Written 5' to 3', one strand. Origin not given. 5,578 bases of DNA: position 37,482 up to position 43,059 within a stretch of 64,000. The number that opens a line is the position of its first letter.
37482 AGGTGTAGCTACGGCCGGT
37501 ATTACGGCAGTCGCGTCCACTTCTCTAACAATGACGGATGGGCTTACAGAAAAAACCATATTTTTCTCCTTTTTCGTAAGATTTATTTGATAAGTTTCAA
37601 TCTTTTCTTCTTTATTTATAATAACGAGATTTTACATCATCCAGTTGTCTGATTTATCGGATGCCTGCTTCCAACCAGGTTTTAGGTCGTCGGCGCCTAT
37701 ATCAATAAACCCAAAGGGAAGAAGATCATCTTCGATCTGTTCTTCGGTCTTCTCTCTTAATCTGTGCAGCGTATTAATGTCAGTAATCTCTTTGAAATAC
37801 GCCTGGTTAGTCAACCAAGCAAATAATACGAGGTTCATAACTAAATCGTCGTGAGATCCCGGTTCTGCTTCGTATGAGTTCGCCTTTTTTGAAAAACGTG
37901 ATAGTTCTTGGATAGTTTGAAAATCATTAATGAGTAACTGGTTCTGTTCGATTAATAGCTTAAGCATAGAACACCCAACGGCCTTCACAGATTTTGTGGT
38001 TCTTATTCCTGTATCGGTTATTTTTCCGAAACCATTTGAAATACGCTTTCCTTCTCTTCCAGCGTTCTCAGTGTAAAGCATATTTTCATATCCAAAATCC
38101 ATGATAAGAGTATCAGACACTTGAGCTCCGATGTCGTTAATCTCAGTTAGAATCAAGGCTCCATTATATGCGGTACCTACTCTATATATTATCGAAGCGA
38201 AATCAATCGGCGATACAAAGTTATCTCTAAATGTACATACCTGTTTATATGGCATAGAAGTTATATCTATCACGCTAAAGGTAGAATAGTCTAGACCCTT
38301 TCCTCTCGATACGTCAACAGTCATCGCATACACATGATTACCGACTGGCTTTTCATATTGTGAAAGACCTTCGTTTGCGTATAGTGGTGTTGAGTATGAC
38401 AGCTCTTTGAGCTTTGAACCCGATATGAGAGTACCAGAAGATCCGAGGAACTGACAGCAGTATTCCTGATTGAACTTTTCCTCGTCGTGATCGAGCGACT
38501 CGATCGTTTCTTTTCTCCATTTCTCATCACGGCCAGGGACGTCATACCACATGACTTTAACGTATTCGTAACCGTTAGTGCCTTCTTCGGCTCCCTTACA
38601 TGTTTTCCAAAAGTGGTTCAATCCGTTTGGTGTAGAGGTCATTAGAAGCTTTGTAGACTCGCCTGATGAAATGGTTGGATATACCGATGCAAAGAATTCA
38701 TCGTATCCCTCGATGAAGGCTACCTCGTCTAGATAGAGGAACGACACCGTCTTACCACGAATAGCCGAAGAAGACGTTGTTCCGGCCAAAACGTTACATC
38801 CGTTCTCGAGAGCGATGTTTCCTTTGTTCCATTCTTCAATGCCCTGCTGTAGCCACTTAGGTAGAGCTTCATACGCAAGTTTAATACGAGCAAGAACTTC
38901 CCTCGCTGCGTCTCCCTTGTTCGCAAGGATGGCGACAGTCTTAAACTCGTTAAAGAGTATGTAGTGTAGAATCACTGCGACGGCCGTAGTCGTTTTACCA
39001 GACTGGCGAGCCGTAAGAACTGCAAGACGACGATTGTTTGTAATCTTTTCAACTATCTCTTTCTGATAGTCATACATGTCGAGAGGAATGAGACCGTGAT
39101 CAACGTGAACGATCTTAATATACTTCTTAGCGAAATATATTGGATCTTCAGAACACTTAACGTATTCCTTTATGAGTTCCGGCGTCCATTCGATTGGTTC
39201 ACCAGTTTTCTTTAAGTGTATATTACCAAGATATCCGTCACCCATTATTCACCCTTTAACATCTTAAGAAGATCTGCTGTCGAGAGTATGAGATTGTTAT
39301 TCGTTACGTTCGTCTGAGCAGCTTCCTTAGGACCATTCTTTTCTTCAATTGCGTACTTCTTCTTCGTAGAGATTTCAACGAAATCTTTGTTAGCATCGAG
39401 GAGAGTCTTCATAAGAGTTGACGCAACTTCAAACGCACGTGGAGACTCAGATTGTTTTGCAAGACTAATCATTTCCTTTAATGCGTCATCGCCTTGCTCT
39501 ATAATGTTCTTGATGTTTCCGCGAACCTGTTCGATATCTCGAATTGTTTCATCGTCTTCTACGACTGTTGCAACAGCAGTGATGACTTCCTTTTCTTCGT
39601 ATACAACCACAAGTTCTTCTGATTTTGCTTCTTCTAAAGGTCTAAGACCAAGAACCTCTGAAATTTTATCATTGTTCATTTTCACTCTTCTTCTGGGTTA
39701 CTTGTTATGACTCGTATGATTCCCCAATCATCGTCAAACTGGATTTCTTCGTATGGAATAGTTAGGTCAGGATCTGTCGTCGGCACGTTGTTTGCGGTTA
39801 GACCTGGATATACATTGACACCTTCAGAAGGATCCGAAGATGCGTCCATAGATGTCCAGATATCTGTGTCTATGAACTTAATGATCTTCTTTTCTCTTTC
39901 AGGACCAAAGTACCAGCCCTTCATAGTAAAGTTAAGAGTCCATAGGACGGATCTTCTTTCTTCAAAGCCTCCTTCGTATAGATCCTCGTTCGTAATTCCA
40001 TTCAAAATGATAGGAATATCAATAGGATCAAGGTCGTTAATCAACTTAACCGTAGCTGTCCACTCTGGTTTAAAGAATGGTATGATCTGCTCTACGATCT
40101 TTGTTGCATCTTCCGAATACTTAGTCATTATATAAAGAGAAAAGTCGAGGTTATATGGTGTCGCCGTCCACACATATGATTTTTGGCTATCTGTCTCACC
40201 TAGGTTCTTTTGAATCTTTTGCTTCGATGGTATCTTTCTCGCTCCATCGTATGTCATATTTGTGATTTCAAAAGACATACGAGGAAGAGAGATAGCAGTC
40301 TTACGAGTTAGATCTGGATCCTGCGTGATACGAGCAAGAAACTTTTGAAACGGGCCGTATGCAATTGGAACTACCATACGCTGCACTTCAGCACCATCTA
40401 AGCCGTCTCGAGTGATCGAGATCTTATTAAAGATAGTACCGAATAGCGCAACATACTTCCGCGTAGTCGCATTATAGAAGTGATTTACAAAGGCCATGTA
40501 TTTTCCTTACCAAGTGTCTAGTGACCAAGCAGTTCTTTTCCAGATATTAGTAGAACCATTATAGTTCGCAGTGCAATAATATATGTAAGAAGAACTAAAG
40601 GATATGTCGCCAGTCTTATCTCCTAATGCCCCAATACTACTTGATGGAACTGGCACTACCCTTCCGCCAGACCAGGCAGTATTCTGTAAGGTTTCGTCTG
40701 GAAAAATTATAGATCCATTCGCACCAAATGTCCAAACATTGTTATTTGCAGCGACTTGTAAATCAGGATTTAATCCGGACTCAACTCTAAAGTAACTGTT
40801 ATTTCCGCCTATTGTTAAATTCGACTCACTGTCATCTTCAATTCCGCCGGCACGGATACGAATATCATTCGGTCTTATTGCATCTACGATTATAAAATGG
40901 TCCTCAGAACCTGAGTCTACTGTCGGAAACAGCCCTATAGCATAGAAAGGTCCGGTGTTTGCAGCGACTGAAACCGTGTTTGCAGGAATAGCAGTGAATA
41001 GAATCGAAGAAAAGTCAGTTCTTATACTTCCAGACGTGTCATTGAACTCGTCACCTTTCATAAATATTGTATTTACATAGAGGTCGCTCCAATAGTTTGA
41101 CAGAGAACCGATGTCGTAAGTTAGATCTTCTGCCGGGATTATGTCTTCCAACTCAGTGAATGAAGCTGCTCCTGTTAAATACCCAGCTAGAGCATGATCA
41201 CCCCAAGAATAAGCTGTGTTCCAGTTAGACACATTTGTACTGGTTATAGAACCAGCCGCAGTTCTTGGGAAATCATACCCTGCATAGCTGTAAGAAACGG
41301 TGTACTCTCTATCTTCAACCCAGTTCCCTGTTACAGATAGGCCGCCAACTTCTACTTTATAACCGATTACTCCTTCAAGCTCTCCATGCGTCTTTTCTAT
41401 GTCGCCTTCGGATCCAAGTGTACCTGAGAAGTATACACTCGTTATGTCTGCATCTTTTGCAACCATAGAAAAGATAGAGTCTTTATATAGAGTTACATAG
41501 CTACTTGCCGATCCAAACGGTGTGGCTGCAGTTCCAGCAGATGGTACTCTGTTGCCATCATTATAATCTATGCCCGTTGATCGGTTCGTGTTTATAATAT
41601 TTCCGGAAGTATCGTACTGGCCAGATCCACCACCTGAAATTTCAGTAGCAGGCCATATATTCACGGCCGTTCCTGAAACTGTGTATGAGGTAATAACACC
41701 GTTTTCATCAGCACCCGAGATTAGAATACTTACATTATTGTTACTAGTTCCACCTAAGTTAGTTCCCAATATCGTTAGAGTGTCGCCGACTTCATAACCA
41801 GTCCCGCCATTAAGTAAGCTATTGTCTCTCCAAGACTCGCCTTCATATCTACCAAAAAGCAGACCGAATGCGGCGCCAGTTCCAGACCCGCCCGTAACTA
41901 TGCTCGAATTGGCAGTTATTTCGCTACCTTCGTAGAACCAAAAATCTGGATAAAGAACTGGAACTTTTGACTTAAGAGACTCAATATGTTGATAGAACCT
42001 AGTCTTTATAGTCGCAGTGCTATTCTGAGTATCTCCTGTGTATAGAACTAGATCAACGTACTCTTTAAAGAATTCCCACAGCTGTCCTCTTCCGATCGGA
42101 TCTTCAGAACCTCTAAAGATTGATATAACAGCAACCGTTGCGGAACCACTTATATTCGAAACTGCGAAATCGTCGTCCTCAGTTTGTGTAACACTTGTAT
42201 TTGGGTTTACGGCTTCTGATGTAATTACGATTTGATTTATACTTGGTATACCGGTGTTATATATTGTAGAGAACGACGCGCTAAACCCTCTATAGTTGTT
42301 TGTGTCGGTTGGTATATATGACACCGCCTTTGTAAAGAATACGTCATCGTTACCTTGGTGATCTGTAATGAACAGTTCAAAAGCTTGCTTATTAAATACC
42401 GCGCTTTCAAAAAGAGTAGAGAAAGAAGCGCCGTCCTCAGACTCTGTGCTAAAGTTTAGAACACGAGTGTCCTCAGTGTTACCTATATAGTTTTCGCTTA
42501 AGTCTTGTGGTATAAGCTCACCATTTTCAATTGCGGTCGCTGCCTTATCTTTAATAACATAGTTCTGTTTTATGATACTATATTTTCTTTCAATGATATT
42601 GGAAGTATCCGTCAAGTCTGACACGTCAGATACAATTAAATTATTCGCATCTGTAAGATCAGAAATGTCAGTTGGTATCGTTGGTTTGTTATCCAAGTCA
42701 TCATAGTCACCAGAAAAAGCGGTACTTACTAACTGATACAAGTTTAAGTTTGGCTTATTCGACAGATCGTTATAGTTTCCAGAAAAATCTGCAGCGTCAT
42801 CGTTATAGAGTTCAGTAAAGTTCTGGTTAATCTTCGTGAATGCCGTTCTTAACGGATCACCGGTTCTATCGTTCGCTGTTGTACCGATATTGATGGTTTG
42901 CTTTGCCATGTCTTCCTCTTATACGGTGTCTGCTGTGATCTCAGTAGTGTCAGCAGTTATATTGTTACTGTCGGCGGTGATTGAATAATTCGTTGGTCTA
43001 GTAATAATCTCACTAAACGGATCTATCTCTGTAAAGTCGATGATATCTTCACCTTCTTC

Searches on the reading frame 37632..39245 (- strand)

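Call 17: search_protein_families(library=phrogs, proteins=[window:37632-39245:-], max_evalue=0.00001)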
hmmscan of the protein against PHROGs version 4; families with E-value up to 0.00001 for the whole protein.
window:37632-39245:- (537 aa): 9 families
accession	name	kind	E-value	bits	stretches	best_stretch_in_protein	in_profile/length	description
phrog_5989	-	head and packaging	7e-63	213.8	1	5-265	91-333/347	terminase large subunit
phrog_2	-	head and packaging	2.8e-53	182.8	1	51-518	261-623/807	terminase large subunit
phrog_36964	-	head and packaging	1.6e-43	149.9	2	85-480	435-854/890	terminase large subunit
phrog_7579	-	head and packaging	6.8e-15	55.9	1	61-279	7-226/239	terminase large subunit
phrog_24361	-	head and packaging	3.7e-13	50.6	1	350-482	14-142/162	terminase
phrog_38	-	head and packaging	3.5e-12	46.8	1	30-173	268-409/760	terminase large subunit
phrog_9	-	head and packaging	1.5e-10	41.6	1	33-184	182-337/812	terminase large subunit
phrog_26724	-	unknown function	4.8e-08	33.8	1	45-175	23-149/192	-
phrog_675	-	head and packaging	8.6e-08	31.9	1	32-207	21-192/576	terminase large subunit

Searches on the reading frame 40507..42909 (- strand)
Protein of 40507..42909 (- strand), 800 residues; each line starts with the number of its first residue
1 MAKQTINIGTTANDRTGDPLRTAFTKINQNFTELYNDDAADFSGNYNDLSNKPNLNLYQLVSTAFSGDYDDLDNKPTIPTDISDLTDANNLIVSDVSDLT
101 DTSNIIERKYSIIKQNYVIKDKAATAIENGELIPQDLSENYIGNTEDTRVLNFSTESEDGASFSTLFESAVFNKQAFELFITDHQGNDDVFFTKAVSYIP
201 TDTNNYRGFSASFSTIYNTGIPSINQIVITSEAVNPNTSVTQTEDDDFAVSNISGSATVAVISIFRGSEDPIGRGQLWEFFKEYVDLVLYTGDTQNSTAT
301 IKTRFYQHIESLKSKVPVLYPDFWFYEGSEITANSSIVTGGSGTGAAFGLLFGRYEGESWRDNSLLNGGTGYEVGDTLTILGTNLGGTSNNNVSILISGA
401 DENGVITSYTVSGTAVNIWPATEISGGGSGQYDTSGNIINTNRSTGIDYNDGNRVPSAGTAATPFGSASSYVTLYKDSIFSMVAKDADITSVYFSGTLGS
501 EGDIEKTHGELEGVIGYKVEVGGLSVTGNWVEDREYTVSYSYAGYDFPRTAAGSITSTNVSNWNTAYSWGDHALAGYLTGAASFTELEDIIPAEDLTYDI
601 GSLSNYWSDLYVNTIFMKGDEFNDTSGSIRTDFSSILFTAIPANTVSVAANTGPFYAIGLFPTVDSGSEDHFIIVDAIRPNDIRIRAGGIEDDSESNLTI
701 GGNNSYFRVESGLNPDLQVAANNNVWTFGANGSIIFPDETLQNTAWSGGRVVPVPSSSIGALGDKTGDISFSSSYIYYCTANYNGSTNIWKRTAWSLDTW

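Call 17: search_protein_families(library=phrogs, proteins=[window:40507-42909:-], max_evalue=0.00001)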
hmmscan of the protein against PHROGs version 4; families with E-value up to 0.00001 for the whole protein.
window:40507-42909:- (800 aa): 3 families
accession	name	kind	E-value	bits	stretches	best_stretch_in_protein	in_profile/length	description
phrog_677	-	tail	2.5e-10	41.3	1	1-37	1-37/412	baseplate wedge tail fiber protein connector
phrog_9729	-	tail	2e-09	37.6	1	530-590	372-429/750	tail fiber protein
phrog_8859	-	unknown function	5.4e-07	29.9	1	1-40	1-40/400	-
